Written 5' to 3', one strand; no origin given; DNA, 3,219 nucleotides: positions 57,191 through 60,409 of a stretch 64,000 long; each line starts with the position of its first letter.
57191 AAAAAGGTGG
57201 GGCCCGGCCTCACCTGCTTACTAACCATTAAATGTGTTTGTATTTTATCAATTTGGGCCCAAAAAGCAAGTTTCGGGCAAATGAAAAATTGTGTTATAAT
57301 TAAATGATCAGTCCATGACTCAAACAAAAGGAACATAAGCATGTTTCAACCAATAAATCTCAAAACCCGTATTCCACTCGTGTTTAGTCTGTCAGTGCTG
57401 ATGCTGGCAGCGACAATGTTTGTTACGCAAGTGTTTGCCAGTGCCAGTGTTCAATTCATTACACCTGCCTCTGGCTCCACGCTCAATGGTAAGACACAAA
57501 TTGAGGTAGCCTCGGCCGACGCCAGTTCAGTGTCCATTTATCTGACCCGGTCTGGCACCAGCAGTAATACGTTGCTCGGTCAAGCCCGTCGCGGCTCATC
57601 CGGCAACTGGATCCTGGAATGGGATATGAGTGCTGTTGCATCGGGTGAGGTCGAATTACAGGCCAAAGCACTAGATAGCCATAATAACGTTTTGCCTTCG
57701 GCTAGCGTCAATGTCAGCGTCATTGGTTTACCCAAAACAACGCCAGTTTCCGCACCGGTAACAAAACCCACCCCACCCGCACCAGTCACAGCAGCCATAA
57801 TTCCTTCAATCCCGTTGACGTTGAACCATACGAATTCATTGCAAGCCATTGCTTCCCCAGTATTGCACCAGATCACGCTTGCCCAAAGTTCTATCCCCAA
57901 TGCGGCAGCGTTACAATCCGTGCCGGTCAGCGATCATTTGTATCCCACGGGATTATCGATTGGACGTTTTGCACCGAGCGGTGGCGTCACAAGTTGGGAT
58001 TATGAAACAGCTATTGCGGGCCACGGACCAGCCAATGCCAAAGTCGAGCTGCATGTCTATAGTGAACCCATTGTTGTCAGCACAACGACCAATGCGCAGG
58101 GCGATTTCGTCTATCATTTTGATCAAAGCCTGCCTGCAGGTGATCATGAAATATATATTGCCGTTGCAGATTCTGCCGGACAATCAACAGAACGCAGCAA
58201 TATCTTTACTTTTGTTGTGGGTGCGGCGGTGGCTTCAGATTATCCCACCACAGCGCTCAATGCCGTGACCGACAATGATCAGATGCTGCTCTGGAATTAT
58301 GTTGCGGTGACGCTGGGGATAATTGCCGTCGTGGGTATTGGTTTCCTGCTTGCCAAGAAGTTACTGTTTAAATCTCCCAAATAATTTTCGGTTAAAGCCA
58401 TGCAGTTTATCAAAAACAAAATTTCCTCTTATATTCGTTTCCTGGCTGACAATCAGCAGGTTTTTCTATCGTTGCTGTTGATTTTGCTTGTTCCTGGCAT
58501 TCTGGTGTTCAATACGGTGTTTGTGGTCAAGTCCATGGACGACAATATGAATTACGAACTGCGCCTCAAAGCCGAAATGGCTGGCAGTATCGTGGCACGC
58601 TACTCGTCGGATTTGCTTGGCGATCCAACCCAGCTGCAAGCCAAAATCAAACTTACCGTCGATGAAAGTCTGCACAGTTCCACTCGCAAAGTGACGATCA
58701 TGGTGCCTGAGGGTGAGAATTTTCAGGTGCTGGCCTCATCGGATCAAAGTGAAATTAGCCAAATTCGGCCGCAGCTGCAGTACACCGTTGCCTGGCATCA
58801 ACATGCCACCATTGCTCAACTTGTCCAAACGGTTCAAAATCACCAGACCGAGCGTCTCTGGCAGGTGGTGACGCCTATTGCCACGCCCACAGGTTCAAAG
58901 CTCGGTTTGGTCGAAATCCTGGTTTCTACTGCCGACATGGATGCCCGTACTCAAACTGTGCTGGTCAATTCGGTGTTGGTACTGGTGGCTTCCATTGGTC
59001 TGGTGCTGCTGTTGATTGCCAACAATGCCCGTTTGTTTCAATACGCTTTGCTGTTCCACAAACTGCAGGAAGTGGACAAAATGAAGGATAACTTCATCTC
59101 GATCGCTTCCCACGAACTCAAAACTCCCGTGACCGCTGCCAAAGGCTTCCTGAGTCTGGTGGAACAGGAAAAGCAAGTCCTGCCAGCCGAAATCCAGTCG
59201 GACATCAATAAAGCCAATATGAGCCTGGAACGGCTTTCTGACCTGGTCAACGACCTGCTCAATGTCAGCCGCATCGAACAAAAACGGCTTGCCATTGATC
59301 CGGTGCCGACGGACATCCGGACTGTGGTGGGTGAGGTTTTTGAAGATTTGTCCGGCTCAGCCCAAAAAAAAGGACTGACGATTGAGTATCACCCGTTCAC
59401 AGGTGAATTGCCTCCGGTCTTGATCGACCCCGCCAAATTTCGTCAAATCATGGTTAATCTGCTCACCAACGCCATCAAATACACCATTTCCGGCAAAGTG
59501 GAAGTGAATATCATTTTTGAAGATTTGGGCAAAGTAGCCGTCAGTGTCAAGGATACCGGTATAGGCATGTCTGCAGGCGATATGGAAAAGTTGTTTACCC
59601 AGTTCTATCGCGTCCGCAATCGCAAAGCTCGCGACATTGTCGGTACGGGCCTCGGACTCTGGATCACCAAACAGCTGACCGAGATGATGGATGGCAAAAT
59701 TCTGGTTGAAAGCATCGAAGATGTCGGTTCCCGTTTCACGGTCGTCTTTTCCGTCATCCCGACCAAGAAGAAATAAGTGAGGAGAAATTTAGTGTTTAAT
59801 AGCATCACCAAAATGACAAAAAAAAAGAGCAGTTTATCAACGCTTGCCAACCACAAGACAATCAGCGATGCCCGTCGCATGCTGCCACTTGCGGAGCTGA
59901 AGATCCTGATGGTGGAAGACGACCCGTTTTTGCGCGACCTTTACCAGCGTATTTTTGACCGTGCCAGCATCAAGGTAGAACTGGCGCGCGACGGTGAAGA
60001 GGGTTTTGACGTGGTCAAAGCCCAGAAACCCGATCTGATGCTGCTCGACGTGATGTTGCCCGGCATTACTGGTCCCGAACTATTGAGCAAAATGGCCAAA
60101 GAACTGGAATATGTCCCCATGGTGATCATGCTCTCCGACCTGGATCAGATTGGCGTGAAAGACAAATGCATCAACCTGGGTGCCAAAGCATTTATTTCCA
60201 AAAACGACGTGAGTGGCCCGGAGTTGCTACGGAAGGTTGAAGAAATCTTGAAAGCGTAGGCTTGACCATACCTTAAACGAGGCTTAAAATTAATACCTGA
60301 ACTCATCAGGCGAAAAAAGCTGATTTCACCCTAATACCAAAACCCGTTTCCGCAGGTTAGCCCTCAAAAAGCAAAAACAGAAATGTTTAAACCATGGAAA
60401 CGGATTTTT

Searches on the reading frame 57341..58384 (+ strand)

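Call 64: search_protein_families(library=pfam, proteins=[window:57341-58384:+], max_evalue=0.001)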
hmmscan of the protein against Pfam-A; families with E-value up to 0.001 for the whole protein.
window:57341-58384:+ (347 aa): 3 families
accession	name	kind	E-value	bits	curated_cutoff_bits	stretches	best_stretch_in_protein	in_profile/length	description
PF19077.6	Big_13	-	3.5e-10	40.7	27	1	231-293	37-100/102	Bacterial Ig-like domain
PF17936.7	Big_6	-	5.6e-06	26.9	27.6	1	221-288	13-79/83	Bacterial Ig domain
PF17957.7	Big_7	-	7.2e-05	23.8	24.1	0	36-108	2-70/70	Bacterial Ig domain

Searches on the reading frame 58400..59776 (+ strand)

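Call 64: search_protein_families(library=pfam, proteins=[window:58400-59776:+], max_evalue=0.001)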
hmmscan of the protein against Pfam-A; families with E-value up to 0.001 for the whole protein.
window:58400-59776:+ (458 aa): 2 families
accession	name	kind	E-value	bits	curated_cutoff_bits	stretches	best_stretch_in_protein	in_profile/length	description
PF02518.31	HATPase_c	-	1.1e-24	87.5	26.4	1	343-450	2-107/111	Histidine kinase-, DNA gyrase B-, and HSP90-like ATPase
PF00512.31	HisKA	-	1.4e-14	54.3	26.9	1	229-294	2-65/66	His Kinase A (phospho-acceptor) domain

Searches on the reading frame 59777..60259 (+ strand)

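Call 64: search_protein_families(library=pfam, proteins=[window:59777-60259:+], max_evalue=0.001)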
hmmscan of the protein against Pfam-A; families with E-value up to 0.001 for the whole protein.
window:59777-60259:+ (160 aa): 1 family
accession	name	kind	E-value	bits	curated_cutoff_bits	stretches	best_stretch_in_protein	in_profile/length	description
PF00072.30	Response_reg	-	1.7e-22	80.1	30.2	1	43-143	1-100/111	Response regulator receiver domain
